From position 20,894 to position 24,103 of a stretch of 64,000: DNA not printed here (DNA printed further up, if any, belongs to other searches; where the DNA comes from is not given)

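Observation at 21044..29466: Cytoplasmic three-gene operon: small membrane protein, 1,708-aa all-TPR protein and a TPR-fused gingipain-like (C25) cysteine peptidase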

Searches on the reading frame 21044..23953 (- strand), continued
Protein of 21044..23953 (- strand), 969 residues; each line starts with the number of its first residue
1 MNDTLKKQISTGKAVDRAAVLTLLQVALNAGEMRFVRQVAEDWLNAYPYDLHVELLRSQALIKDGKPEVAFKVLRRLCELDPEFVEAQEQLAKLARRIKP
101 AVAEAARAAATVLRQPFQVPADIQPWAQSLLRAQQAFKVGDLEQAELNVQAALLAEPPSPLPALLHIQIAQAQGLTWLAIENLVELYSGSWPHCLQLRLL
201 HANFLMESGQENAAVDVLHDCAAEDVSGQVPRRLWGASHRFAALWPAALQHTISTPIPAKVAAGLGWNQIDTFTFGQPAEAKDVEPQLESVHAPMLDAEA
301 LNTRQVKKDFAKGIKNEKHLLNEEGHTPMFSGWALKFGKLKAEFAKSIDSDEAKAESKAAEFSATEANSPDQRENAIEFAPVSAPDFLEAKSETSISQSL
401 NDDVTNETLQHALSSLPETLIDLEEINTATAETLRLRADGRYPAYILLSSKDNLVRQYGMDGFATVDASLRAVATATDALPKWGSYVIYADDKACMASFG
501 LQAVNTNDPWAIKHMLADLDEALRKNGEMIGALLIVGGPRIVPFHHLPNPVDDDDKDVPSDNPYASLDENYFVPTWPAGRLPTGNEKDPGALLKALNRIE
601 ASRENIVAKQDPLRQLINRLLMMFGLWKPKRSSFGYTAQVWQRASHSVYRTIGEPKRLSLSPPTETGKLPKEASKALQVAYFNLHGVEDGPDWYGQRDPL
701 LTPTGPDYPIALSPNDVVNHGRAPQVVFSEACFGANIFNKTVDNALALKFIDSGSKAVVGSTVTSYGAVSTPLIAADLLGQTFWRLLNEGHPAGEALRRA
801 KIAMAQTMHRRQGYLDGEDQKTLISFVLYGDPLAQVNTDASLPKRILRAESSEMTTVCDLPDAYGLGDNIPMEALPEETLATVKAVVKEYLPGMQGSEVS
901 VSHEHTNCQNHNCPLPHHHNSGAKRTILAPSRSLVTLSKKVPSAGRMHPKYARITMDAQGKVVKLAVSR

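Call 19: find_encoding_contigs(protein=P0054, flank=10000, max_places=2)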
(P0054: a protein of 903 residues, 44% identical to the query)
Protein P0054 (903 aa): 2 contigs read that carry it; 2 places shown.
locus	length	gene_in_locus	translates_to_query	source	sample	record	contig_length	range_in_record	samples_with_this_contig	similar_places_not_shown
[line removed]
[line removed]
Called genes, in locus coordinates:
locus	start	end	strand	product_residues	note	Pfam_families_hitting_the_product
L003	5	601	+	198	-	PF12327:FtsZ_C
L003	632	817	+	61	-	-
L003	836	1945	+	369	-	-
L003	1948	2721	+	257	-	-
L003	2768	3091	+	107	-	-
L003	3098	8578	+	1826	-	PF07719:TPR_2 (faint), PF14559:TPR_19 (weak), PF23914:TPR_CcmH_CycH, PF12895:ANAPC3, PF13424:TPR_12 (weak), PF12895:ANAPC3 (weak), PF13424:TPR_12, PF14559:TPR_19 (weak), +19 more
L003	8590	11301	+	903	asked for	PF01364:Peptidase_C25 (faint)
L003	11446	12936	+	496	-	PF12229:PG_binding_4 (faint), PF13354:Beta-lactamase2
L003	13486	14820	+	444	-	PF00067:p450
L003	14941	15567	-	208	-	PF02607:B12-binding_2, PF02310:B12-binding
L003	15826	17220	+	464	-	PF07690:MFS_1, PF13347:MFS_2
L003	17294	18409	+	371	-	PF00149:Metallophos (weak)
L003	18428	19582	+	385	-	?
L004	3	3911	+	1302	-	?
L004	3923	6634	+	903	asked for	PF01364:Peptidase_C25 (faint)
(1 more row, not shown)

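Call 21: predict_structure(alignment_id=A1)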
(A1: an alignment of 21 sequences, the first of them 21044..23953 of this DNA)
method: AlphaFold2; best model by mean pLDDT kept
length: 969 residues; sequences in the alignment: 21
mean_pLDDT: 58.8   pTM: 0.36
mean pLDDT of the five models: 58.8, 58.7, 57.6, 55.7, 55.4
residues with pLDDT >= 90: 183; 70-90: 204; 50-70: 168; < 50: 414
segments of 3 or more residues with pLDDT < 50: 269-439, 545-575, 605-615, 625-712, 719-722, 731-736, 764-773, 790-792, 810-824, 830-868, 904-930
pLDDT, mean of each block of 10 residues (from residue 1): 69 84 91 92 91 95 91 95 95 90 92 84 91 93 95 94 96 91 93 95 89 90 90 85 85 84 67 31 26 27 27 26 23 25 25 24 26 27 28 27 35 26 24 31 82 88 87 79 83 87 79 78 78 73 50 33 29 44 67 74 47 48 40 25 23 27 29 35 38 34 35 51 56 48 65 63 41 52 51 52 56 43 49 29 25 34 43 65 75 71 50 39 36 68 56 67 56
secondary structure, 60 per line:
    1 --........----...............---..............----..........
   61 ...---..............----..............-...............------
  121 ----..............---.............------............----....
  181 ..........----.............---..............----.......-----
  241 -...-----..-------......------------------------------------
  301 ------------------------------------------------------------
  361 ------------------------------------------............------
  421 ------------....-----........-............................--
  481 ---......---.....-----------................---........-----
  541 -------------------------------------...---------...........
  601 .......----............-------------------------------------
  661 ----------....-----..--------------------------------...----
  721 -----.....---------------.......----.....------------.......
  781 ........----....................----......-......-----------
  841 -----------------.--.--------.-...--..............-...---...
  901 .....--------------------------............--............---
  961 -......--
elements in order (helices of 4 or more, strands of 3 or more residues): H3-10 H17-29 H33-46 H51-63 H67-80 H85-98 H100-114 H125-138 H142-154 H161-172 H177-190 H195-207 H211-224 H229-235 H259-264 H403-414 H433-436 E442-449 H451-478 E484-489 H493-497 H509-524 E528-535 E578-580 H590-607 H612-623 H671-674 E726-730 H746-752 E757-761 H774-788 H793-812 H817-822 E824-829 H877-890 E898-905 E932-943 E946-957 E962-967

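Call 24: find_related_loci(query=A1, collection=genome_contigs, flank=10000)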
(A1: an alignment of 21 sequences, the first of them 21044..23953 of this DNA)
Query A1 (969 aa) in genome_contigs; peptide patterns used: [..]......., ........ (x = any residue, [..] = any of these).
514 stretches matched a pattern; 406 encode a relative of the query (tblastn E <= 1e-3); the best 80 are kept; 80 distinct loci.
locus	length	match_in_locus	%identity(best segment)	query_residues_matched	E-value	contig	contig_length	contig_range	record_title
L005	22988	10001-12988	80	1-969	0e+0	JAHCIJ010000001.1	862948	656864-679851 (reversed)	MAG: Anaerolineales bacterium isolate TGS_CHL6 CHL6_1, whole genome shotgun sequence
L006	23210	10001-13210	78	1-969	0e+0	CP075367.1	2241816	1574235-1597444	MAG: Anaerolineales bacterium isolate ACE_CHL1 chromosome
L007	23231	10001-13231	77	1-969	0e+0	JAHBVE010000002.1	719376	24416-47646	MAG: Anaerolineales bacterium isolate ACE_CHL7 CHL7_2, whole genome shotgun sequence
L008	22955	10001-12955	81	1-969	0e+0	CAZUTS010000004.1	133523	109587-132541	MAG TPA_asm: uncultured Anaerolineaceae bacterium isolate binchicken_co179_61 genome assembly, contig: NODE_609_length_1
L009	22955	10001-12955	80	1-969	0e+0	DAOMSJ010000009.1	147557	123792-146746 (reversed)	MAG TPA_asm: Anaerolineales bacterium isolate AMR_MDS_5785 NODE_26_length_147557_cov_7.860368, whole genome shotgun sequ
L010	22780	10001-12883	59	1-969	0e+0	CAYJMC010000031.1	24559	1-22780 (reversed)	MAG TPA_asm: uncultured Anaerolineaceae bacterium isolate ERP124720_co1_127 genome assembly, contig: NODE_2680_length_24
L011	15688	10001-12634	53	1-969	0e+0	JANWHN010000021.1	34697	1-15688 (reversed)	MAG: Anaerolineales bacterium isolate CRAIB_MAG16 c_000000022030, whole genome shotgun sequence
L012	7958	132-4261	72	1-969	0e+0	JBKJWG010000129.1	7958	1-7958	MAG: Anaerolineales bacterium isolate swi_bin.130 k127_13977450, whole genome shotgun sequence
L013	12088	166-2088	63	336-969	0e+0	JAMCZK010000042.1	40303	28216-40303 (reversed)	MAG: Chloroflexota bacterium isolate FK_Sedi_B_Bin.31 NODE_2697_length_40303_cov_4.12017, whole genome shotgun sequence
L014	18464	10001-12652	67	1-969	0e+0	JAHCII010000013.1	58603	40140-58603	MAG: Anaerolineales bacterium isolate TGS_CHL2 CHL2_13, whole genome shotgun sequence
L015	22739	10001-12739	68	1-969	0e+0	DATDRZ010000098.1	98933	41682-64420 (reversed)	MAG TPA_asm: Anaerolineales bacterium isolate SMAG_U7990 k141_140039, whole genome shotgun sequence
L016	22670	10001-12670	70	1-969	0e+0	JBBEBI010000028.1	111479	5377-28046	MAG: Anaerolineales bacterium isolate LejiaF_58_21 Lejia_F_279_length_111479_cov_11, whole genome shotgun sequence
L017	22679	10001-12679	69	1-969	0e+0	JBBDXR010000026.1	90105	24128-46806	MAG: Anaerolineales bacterium isolate LejiaD_59_59 Lejia_D_499_length_90105_cov_35, whole genome shotgun sequence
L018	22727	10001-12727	64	1-969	0e+0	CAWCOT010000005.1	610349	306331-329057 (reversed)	MAG: uncultured Chloroflexia bacterium isolate MFD04944.bin.2.105 genome assembly, contig: contig_47678, whole genome sh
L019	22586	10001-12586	63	7-969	0e+0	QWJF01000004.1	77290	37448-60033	MAG: Chloroflexi bacterium isolate Casp150-chloro-G5 cas150-G5-c4, whole genome shotgun sequence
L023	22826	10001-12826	41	1-969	0e+0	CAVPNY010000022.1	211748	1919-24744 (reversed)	MAG: uncultured Chloroflexia bacterium isolate MFD00032.bin.3.204 genome assembly, contig: contig_68322, whole genome sh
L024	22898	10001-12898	40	9-969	0e+0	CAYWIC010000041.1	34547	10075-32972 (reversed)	MAG TPA_asm: uncultured Anaerolineales bacterium isolate binchicken_co65_55 genome assembly, contig: NODE_4973_length_34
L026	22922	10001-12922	42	9-969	0e+0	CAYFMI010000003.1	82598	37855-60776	MAG TPA_asm: uncultured Anaerolineales bacterium isolate ERP019367_co2_135 genome assembly, contig: NODE_312_length_8259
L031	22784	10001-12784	41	9-969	0e+0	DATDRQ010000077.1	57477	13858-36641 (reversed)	MAG TPA_asm: Anaerolineales bacterium isolate SMAG_U7981 k141_2666397, whole genome shotgun sequence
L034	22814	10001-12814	37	10-969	0e+0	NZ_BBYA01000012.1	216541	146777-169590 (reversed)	Leptolinea tardivitalis strain YMTK-2, whole genome shotgun sequence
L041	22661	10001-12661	37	15-969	0e+0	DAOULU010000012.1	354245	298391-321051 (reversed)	MAG TPA_asm: Anaerolineales bacterium isolate W31_54 k127_22829, whole genome shotgun sequence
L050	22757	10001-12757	39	2-969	0e+0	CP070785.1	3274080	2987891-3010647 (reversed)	MAG: Chloroflexota bacterium isolate bin156 chromosome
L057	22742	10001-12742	48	7-969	3e-164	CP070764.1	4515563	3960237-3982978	MAG: Chloroflexota bacterium isolate bin26 chromosome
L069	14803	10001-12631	46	11-969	2e-161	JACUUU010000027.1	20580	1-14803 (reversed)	MAG: Anaerolineales bacterium isolate Kmv39 NODE_1259_length_20580_cov_6.234153, whole genome shotgun sequence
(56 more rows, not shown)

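Call 38: search_protein_families(library=pfam, proteins=[L041:30-1244:+, L041:1254-3236:+, L041:3233-4426:+, L041:12684-14012:+, L041:14009-15091:+, L041:15621-16358:+, L050:238-1581:+, L050:1595-2773:+, L050:3313-4089:+, L041:16374-17333:+], max_evalue=0.001)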
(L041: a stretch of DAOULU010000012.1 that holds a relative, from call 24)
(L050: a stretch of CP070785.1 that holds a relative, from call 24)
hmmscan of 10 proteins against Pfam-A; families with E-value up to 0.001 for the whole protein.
L041:30-1244:+ (404 aa): 6 families
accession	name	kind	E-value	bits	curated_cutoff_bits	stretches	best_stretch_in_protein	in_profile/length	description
PF04552.19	Sigma54_DBD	-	1.4e-33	116.3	22.8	1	252-396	3-159/160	Sigma-54, DNA binding domain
PF04963.19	Sigma54_CBD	-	2e-29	103.1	22.9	1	40-225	6-172/185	Sigma-54 factor, core binding domain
PF04545.22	Sigma70_r4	-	6.2e-06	26.1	24.1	0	138-170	9-39/50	Sigma-70, region 4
PF08279.18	HTH_11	-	0.00022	21.5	25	0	298-320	15-37/55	HTH domain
PF13404.12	HTH_AsnC-type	-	0.00028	21.1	27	0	150-169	16-35/42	AsnC-type helix-turn-helix domain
PF01381.28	HTH_3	-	0.0004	20.8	23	0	299-317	10-28/55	Helix-turn-helix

L041:1254-3236:+ (660 aa): 6 families
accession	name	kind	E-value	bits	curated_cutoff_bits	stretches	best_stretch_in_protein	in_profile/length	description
PF02518.31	HATPase_c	-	1.3e-28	100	26.4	1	544-652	2-110/111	Histidine kinase-, DNA gyrase B-, and HSP90-like ATPase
PF13426.13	PAS_9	-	3.2e-16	59.9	27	1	323-419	5-103/103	PAS domain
PF00989.32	PAS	-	3.6e-13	50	22.6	1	315-413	7-109/113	PAS fold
PF08448.16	PAS_4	-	4.9e-11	43.3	23.1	1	315-403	1-89/110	PAS fold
PF00512.31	HisKA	-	8.7e-10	39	26.9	1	436-497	2-62/66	His Kinase A (phospho-acceptor) domain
PF13188.13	PAS_8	-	6.7e-08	32.6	21.8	1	22-73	1-53/65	PAS domain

L041:3233-4426:+ (397 aa): 10 families
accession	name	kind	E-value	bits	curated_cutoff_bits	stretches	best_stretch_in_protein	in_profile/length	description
PF00158.32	Sigma54_activat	-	2.1e-69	232.9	20.2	1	141-307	1-167/168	Sigma-54 interaction domain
PF00072.30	Response_reg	-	2e-28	99.2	30.2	1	5-115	1-111/111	Response regulator receiver domain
PF25601.1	AAA_lid_14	-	3.3e-25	88.2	27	1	314-395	2-83/87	AAA+ ATPase lid domain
PF14532.12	Sigma54_activ_2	-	2.4e-19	70.4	25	1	142-312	1-138/138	Sigma-54 interaction domain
PF07728.20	AAA_5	-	1.7e-09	38.2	22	1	165-283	2-123/139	AAA domain (dynein-related subfamily)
PF07724.20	AAA_2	-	5.1e-08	33.6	27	1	163-290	4-132/166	AAA domain (Cdc48 subfamily)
PF01078.27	Mg_chelatase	-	8.6e-08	32.3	20.3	1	219-282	92-157/207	Magnesium chelatase, subunit ChlI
PF00004.35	AAA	-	3.2e-06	28.1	21.2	1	165-283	1-110/131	ATPase family associated with various cellular activities (AAA)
PF13191.12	AAA_16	-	0.00022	22.2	32.6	0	145-201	6-63/167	AAA ATPase domain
PF07726.17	AAA_3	-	0.00071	19.9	27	0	165-282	2-111/131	ATPase family associated with various cellular activities (AAA)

L041:12684-14012:+ (442 aa): 0 families

L041:14009-15091:+ (360 aa): 2 families
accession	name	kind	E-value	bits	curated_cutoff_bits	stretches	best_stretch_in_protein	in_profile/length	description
PF00091.31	Tubulin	-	9.1e-49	166.8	33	1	13-173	1-189/190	Tubulin/FtsZ family, GTPase domain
PF12327.13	FtsZ_C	-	1.3e-24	86.8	27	1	222-316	1-94/95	FtsZ family, C-terminal domain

L041:15621-16358:+ (245 aa): 0 families

L050:238-1581:+ (447 aa): 0 families

L050:1595-2773:+ (392 aa): 2 families
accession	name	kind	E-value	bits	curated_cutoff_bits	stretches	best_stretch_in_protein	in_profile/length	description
PF00091.31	Tubulin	-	3.5e-48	164.8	33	1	17-175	2-188/190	Tubulin/FtsZ family, GTPase domain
PF12327.13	FtsZ_C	-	6.2e-23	81.4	27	1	225-319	1-94/95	FtsZ family, C-terminal domain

L050:3313-4089:+ (258 aa): 0 families

L041:16374-17333:+ (319 aa): 2 families
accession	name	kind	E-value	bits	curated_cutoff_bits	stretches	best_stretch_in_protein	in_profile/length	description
PF00497.25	SBP_bac_3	-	4.3e-36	124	26.4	1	97-317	1-131/132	Bacterial extracellular solute-binding proteins, family 3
PF10613.14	Lig_chan-Glu_bd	-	9.1e-07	29.4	30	1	142-189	65-112/115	Ligated ion channel L-glutamate- and glycine-binding site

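Call 54: search_protein_families(library=pfam, proteins=[L031:79-1428:+, L031:3220-4035:+, L002:3841-4329:-, L026:14542-15711:+, L026:13877-14371:-, L023:14650-16149:-, L023:16231-18570:+, L003:836-1945:+, L034:12925-15660:+, L024:1756-2394:-], max_evalue=0.01)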
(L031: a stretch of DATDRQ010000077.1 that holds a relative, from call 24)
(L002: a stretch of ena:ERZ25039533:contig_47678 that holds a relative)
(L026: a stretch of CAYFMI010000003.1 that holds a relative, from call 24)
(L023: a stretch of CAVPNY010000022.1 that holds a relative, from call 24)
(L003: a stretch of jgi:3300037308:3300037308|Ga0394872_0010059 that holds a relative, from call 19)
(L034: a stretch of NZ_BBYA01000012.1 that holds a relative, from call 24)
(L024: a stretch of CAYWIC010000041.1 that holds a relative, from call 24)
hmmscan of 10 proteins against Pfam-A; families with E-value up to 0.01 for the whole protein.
L031:79-1428:+ (449 aa): 0 families

L031:3220-4035:+ (271 aa): 0 families

L002:3841-4329:- (162 aa): 0 families

L026:14542-15711:+ (389 aa): 4 families
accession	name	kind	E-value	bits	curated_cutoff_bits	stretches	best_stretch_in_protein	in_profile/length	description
PF03572.23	Peptidase_S41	-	9.8e-40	136.3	24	1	201-361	2-163/165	Peptidase family S41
PF17820.7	PDZ_6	-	3.1e-11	43.3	27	1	119-169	7-54/54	PDZ domain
PF00595.29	PDZ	-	0.00027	21.7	23.2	1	119-167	34-80/81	PDZ domain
PF13180.12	PDZ_2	-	0.00082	20.1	27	1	100-170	2-70/80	PDZ domain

L026:13877-14371:- (164 aa): 2 families
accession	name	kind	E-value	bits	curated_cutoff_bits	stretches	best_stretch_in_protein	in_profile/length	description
PF12850.12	Metallophos_2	-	6.9e-34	117.5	27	1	2-155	1-153/154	Calcineurin-like phosphoesterase superfamily domain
PF00149.33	Metallophos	-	5.8e-11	43.6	21.5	1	2-122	1-190/191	Calcineurin-like phosphoesterase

L023:14650-16149:- (499 aa): 0 families

L023:16231-18570:+ (779 aa): 0 families

L003:836-1945:+ (369 aa): 0 families

L034:12925-15660:+ (911 aa): 3 families
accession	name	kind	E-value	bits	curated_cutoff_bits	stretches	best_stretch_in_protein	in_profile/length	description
PF01411.24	tRNA-synt_2c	-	7e-195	649.1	30.3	1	9-586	1-551/552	tRNA synthetases class II (A)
PF02272.25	DHHA1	-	3.4e-14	53.6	25.9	1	807-903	4-97/102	DHHA1 domain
PF07973.19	tRNA_SAD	-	1.9e-12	47.3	24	1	684-730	1-44/44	Threonyl and Alanyl tRNA synthetase second additional domain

L024:1756-2394:- (212 aa): 1 family
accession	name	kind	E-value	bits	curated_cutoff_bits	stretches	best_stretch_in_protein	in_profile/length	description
PF00754.31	F5_F8_type_C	-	0.00097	19.7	28.2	1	74-134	2-54/127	F5/8 type C domain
